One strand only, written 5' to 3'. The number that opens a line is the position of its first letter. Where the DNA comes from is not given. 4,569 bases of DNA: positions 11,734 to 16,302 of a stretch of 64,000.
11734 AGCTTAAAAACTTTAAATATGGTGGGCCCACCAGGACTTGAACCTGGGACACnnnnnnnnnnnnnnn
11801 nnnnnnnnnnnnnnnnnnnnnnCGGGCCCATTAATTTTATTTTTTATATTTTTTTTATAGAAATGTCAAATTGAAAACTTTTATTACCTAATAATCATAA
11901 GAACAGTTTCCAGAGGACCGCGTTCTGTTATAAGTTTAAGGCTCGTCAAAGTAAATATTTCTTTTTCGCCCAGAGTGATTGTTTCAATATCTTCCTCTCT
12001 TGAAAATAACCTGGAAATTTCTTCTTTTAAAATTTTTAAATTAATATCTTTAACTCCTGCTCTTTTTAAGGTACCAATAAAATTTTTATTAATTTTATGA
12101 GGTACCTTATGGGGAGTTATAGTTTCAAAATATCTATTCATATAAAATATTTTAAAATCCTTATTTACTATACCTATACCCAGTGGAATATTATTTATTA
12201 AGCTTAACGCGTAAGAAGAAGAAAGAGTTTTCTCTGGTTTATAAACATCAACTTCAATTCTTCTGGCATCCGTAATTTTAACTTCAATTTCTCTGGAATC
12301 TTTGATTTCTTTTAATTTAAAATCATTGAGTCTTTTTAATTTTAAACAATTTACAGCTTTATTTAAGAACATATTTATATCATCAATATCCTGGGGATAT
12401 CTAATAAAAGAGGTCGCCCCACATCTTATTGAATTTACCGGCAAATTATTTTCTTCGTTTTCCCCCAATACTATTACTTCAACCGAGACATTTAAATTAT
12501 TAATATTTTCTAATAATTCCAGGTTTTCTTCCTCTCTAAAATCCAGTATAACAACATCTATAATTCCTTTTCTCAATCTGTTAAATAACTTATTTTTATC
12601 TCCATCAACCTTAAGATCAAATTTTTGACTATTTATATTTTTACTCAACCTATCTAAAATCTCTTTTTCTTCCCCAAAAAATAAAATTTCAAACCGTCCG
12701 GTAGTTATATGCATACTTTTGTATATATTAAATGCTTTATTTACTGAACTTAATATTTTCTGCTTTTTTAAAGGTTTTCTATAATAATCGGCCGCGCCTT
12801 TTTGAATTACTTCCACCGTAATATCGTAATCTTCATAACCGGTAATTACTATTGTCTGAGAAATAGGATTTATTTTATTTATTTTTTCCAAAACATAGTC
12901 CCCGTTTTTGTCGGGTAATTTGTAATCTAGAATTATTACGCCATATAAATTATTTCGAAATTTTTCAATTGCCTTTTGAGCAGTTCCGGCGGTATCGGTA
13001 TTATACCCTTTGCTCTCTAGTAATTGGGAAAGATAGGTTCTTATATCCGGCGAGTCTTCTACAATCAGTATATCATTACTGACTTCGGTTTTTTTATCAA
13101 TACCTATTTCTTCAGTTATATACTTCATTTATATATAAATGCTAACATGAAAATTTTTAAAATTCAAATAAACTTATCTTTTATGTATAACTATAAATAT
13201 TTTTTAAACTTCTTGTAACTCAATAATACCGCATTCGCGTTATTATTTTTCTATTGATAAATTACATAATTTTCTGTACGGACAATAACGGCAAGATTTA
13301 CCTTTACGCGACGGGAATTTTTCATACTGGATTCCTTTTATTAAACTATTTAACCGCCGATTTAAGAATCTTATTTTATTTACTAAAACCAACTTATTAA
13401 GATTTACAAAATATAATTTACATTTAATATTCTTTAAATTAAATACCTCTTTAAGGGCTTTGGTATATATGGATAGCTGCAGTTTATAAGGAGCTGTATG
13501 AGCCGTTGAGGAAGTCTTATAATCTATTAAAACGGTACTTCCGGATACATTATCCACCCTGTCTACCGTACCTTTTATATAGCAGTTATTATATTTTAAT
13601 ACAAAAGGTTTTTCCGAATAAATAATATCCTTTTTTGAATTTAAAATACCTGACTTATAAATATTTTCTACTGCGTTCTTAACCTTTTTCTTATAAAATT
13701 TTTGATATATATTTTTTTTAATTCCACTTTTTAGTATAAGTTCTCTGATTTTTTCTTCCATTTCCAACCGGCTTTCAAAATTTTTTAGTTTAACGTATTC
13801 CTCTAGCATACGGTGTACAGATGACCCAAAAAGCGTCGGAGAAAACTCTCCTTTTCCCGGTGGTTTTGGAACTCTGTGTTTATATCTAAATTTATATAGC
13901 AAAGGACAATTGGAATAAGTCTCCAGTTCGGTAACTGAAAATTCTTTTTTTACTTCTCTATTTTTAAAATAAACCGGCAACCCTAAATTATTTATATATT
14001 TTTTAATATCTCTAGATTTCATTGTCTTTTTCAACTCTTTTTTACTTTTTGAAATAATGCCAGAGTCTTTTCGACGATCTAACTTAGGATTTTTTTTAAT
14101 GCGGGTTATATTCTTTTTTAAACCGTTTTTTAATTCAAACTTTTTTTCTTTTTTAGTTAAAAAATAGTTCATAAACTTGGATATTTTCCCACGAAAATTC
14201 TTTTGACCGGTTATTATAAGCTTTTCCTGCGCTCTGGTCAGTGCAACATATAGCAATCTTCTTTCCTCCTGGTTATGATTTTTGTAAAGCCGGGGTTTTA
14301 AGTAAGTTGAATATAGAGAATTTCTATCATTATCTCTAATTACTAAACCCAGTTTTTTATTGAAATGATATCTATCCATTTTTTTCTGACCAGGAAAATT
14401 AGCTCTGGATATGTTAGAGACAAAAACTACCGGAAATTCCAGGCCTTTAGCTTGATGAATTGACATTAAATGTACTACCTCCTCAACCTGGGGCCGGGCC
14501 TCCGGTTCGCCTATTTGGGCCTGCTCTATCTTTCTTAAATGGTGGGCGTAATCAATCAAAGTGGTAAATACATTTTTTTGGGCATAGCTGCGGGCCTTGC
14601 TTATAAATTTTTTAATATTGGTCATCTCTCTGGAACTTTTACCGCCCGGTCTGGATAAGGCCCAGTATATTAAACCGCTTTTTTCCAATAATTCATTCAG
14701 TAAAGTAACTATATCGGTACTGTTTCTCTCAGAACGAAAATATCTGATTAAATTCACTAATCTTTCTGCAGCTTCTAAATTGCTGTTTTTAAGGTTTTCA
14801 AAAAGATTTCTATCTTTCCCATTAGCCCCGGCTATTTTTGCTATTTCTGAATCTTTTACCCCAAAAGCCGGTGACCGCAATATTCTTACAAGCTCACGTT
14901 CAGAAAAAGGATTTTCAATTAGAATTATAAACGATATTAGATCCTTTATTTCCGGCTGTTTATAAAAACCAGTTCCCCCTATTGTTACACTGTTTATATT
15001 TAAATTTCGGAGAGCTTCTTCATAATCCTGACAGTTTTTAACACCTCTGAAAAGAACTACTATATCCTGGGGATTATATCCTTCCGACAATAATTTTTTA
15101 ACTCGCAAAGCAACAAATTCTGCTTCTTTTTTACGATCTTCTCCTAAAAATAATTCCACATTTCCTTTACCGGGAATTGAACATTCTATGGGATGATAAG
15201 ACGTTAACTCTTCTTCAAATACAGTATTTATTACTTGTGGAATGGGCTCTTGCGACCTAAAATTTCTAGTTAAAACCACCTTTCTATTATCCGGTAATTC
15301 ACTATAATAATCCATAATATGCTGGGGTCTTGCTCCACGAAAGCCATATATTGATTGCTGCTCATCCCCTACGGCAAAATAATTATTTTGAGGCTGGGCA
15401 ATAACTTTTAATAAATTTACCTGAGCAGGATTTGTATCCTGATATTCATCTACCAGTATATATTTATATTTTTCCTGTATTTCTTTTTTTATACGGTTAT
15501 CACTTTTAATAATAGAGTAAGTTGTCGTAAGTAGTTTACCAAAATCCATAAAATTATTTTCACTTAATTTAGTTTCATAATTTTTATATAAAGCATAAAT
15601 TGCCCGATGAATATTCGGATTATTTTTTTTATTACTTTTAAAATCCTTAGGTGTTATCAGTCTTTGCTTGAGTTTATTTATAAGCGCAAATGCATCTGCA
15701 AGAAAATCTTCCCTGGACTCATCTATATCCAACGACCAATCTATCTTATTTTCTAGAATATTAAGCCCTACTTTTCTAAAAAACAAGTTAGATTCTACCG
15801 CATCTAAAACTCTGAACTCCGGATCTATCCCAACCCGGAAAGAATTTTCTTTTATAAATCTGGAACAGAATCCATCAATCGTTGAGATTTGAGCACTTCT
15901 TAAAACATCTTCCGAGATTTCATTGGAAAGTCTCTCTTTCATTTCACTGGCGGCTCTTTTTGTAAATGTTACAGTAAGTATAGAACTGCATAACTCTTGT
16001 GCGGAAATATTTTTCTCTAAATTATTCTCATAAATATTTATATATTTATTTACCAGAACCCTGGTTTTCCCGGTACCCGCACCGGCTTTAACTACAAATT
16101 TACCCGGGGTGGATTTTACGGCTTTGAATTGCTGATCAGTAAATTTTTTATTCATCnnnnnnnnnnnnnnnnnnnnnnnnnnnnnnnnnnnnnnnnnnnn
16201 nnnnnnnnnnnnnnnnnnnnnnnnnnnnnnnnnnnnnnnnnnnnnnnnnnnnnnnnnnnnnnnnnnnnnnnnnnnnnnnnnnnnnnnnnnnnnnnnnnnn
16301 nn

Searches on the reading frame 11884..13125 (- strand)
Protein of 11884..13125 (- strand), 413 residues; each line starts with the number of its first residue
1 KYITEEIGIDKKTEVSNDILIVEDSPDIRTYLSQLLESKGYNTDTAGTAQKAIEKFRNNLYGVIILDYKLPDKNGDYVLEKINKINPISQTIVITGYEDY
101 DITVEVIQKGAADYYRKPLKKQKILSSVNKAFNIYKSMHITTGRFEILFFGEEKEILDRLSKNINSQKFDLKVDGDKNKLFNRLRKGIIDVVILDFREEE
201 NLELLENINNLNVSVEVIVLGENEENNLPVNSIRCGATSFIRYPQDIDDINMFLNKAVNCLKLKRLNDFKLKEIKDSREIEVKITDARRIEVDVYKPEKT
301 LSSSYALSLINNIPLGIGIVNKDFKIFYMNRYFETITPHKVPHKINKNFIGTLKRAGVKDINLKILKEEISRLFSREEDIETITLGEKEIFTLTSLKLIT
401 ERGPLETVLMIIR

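Call 73: search_protein_families(library=ncbifam, proteins=[window:11884-13125:-], max_evalue=0.00001)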
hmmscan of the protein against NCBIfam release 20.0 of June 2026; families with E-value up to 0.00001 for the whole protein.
window:11884-13125:- (413 aa): 73 families (the best 25 are shown)
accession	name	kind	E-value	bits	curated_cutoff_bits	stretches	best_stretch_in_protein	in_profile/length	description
NF051870.1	NAssimRespRegNtrX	equivalog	1.6e-28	99.8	600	2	17-133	2-120/452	nitrogen assimilation response regulator NtrX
NF008469.0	PRK11361.1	equivalog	2.8e-27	95.6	714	2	16-138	4-125/461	acetoacetate metabolism transcriptional regulator AtoC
TIGR01818.1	ntrC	equivalog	3.3e-25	88.8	558.6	2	19-136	1-118/463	nitrogen regulation protein NR(I)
TIGR02915.1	PEP_resp_reg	equivalog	5.8e-25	88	502.6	2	19-136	1-121/445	PEP-CTERM-box response regulator transcription factor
NF006900.1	PRK09390.1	equivalog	1.9e-23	83.1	255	1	18-136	6-124/203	response regulator FixJ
NF033791.1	ActR_PrrA_rreg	equivalog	2.5e-22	79.7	250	1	18-129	3-114/173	ActR/PrrA/RegA family redox response regulator transcription factor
NF053512.1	nitric_RR_NosR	exception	5.8e-22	78.3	400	1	19-137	1-120/422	response regulator c-di-GMP phosphodiesterase, NosR family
NF041946.1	LuxO_transreg_Vib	equivalog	1.1e-20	73.9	800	1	22-137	2-117/463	quorum-sensing sigma-54 dependent transcriptional regulator LuxO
NF047793.1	ResRegPgtA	equivalog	1.3e-20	73.7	650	1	16-134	5-123/414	two-component system response regulator PgtA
NF007689.0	PRK10365.1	equivalog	4.6e-20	71.8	760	1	17-140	6-129/441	sigma-54-dependent response regulator transcription factor ZraR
NF008176.1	PRK10923.1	equivalog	2e-18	66.3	620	1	19-138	6-125/469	nitrogen regulation protein NR(I)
NF051850.1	RespRegRprY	equivalog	1.2e-17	64.1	370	1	18-130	6-118/234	response regulator transcription factor RprY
NF047654.1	DiguCycDgcRLepto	equivalog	2.1e-17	63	500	1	16-134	2-122/295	diguanylate cyclase DgcR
NF040749.1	tetrathio_RR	equivalog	4.4e-17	62.4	290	1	19-136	2-119/191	tetrathionate respiration response regulator TtrR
NF045505.1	RR_RssB_Pseudo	equivalog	2.8e-16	59.6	700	1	14-135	3-125/394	two-component system response regulator RssB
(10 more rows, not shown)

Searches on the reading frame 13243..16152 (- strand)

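Call 10: search_protein_families(library=pfam, proteins=[window:13243-16152:-], max_evalue=0.001)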
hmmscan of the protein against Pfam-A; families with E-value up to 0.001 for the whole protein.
window:13243-16152:- (969 aa): 9 families
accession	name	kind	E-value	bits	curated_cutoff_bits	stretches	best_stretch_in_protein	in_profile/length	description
PF00580.27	UvrD-helicase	-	1.2e-69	235.5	23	1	5-284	2-268/271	UvrD/REP helicase N-terminal domain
PF13361.12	UvrD_C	-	1.5e-46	159.9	25.6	1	292-649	1-347/350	UvrD-like helicase C-terminal domain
PF12705.13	PDDEXK_1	-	3.4e-32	112.8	22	1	738-964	2-247/247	PD-(D/E)XK nuclease superfamily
PF13245.12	AAA_19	-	3e-21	76.4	25.1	1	11-272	4-134/134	AAA domain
PF13538.12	UvrD_C_2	-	1e-12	48.2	27.4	2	626-647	30-51/52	UvrD-like helicase C-terminal domain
PF01443.25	Viral_helicase1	-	8e-08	32.8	21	0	225-278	55-111/228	Viral superfamily 1 RNA helicase core domain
PF01930.23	Cas_Cas4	-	3.3e-05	24.5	22.7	1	860-963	53-158/160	Domain of unknown function DUF83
PF13087.12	AAA_12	-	0.00012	22.1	27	0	534-651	117-194/195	AAA domain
PF13604.12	AAA_30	-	0.00039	20.7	27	0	10-76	8-67/191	AAA domain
